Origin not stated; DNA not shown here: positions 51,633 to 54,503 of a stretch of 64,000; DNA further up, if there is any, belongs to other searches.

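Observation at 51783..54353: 856-aa three-domain fusion (SDR dehydratase/epimerase, cupin, SAM methyltransferase): a possible single-polypeptide deoxysugar tailoring line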

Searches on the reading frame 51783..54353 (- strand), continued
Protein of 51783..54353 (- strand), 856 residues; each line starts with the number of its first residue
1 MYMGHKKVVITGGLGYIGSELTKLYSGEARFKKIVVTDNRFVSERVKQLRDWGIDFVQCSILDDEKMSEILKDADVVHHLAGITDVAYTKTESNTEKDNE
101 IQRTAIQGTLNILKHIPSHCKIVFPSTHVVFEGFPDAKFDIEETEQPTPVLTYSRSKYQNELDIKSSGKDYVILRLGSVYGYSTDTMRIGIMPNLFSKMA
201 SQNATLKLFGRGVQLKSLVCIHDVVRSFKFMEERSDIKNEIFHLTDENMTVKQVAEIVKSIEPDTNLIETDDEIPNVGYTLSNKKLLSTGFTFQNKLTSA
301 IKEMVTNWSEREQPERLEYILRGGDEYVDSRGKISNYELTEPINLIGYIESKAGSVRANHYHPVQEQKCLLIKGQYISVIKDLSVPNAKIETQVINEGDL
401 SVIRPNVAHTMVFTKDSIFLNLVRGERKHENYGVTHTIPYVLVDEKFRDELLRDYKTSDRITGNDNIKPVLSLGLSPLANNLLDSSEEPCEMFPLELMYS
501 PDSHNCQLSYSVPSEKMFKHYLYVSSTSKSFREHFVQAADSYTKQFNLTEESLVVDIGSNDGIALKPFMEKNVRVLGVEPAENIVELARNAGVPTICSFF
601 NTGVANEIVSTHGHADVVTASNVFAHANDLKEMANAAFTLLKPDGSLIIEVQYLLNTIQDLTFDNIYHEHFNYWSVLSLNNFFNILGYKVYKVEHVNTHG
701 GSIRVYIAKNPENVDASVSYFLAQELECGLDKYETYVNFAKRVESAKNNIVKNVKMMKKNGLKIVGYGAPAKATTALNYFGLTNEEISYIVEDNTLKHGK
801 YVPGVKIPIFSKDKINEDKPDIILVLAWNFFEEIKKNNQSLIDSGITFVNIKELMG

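Call 54: search_protein_families(library=pfam, proteins=[L018:834-2150:+, L018:2160-2858:+, L018:2824-3912:+, L018:3909-5675:+, L018:5678-6463:+, L018:6478-7449:+, L018:7603-8634:+, L018:8634-9563:+, L018:13316-14056:+, L018:14072-15634:+], max_evalue=0.0001)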
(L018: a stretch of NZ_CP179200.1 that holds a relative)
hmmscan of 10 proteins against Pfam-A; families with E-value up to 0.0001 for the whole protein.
L018:834-2150:+ (438 aa): 2 families
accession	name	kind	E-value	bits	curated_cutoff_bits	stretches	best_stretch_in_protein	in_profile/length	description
PF01041.23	DegT_DnrJ_EryC1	-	2e-101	340.2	19.8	1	43-430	4-359/360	DegT/DnrJ/EryC1/StrS aminotransferase family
PF01212.27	Beta_elim_lyase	-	1.3e-06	28.4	27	1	67-200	36-176/288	Beta-eliminating lyase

L018:2160-2858:+ (232 aa): 2 families
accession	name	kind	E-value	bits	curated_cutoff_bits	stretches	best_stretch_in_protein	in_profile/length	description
PF13561.12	adh_short_C2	-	1.3e-20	74.4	27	1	59-227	67-236/236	Enoyl-(Acyl carrier protein) reductase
PF00106.31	adh_short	-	4.6e-11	43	26.6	1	60-176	74-190/195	short chain dehydrogenase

L018:2824-3912:+ (362 aa): 2 families
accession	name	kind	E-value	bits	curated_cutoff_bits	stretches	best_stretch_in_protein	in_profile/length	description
PF01761.26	DHQ_synthase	-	1.1e-35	122.2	24.2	1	58-169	2-113/115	3-dehydroquinate synthase N-terminal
PF24621.2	DHQS_C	-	5.2e-25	88.5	27.6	1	172-320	1-143/144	3-dehydroquinate synthase C-terminal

L018:3909-5675:+ (588 aa): 3 families
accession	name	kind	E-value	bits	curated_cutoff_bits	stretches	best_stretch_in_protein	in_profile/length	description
PF00205.28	TPP_enzyme_M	-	2e-28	99.2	30.4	1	194-327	3-136/137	Thiamine pyrophosphate enzyme, central domain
PF02775.26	TPP_enzyme_C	-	1.1e-26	93.9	21.9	1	392-534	4-146/151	Thiamine pyrophosphate enzyme, C-terminal TPP binding domain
PF02776.23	TPP_enzyme_N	-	6.4e-24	84.4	26.8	1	1-121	1-118/119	Thiamine pyrophosphate enzyme, N-terminal TPP binding domain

L018:5678-6463:+ (261 aa): 1 family
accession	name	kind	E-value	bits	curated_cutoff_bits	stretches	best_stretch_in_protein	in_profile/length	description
PF03328.21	HpcH_HpaI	-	5.3e-05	23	25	1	64-176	76-185/221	HpcH/HpaI aldolase/citrate lyase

L018:6478-7449:+ (323 aa): 4 families
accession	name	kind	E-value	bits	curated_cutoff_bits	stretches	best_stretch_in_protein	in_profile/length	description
PF01370.27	Epimerase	-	1.9e-22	80.3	20.9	1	5-250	2-240/240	NAD dependent epimerase/dehydratase family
PF07993.18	NAD_binding_4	-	3.1e-10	40.1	20.1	1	73-182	90-204/258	Male sterility protein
PF16363.11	GDP_Man_Dehyd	-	3.2e-10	40.4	27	1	5-308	1-328/332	GDP-mannose 4,6 dehydratase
PF01073.25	3Beta_HSD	-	1.2e-06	28.3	22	1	5-169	1-159/280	3-beta hydroxysteroid dehydrogenase/isomerase family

L018:7603-8634:+ (343 aa): 1 family
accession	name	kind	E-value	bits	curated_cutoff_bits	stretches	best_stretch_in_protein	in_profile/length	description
PF00852.26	Glyco_transf_10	-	5.3e-07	29.9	23.9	1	150-261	4-113/182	Glycosyltransferase family 10 (fucosyltransferase) C-term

L018:8634-9563:+ (309 aa): 2 families
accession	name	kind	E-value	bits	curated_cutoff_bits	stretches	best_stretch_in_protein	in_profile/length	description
PF00535.33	Glycos_transf_2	-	6.3e-09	36.4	23.3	1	7-161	2-150/168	Glycosyl transferase family 2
PF13641.12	Glyco_tranf_2_3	-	3.5e-07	30.9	27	1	6-178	4-174/230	Glycosyltransferase like family 2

L018:13316-14056:+ (246 aa): 1 family
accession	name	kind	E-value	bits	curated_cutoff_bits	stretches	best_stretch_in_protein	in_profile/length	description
PF16747.10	Adhesin_E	-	9.1e-36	122.9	23.7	2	21-132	1-109/109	Surface-adhesin protein E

L018:14072-15634:+ (520 aa): 1 family
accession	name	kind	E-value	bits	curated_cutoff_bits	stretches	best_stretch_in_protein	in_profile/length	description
PF07661.19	MORN_2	-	3.2e-42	138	29.6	0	327-348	1-22/22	MORN repeat variant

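Call 64: find_related_loci(query=A1, collection=viral_contigs, flank=8000)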
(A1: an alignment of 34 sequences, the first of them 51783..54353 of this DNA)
Query A1 (856 aa) in viral_contigs; peptide patterns used: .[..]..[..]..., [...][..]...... (x = any residue, [..] = any of these).
116 stretches matched a pattern; 67 encode a relative of the query (tblastn E <= 1e-3); 61 distinct loci.
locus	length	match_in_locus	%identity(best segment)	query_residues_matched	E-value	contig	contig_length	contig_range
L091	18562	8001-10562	77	1-855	0e+0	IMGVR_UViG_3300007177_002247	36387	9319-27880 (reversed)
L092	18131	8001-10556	68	2-854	0e+0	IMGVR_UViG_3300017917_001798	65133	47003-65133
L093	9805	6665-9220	66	3-854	0e+0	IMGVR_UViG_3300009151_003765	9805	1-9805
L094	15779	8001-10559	63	6-854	0e+0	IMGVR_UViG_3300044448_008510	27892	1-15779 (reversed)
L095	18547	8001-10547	65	9-854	0e+0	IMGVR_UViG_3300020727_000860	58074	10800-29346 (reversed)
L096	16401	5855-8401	65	9-854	0e+0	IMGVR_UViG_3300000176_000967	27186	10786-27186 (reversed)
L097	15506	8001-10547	63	6-854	0e+0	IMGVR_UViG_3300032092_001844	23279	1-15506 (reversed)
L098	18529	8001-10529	64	11-854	0e+0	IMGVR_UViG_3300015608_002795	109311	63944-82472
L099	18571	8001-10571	63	6-854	0e+0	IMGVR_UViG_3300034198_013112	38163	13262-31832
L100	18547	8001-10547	62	5-854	0e+0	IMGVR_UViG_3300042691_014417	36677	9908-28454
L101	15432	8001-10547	62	6-854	0e+0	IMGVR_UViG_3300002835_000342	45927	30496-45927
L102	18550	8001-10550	62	6-854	0e+0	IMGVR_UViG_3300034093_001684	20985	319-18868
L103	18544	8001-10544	61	7-854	0e+0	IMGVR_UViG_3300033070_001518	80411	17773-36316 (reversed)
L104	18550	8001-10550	61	6-855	0e+0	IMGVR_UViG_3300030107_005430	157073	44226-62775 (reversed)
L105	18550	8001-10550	62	6-854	0e+0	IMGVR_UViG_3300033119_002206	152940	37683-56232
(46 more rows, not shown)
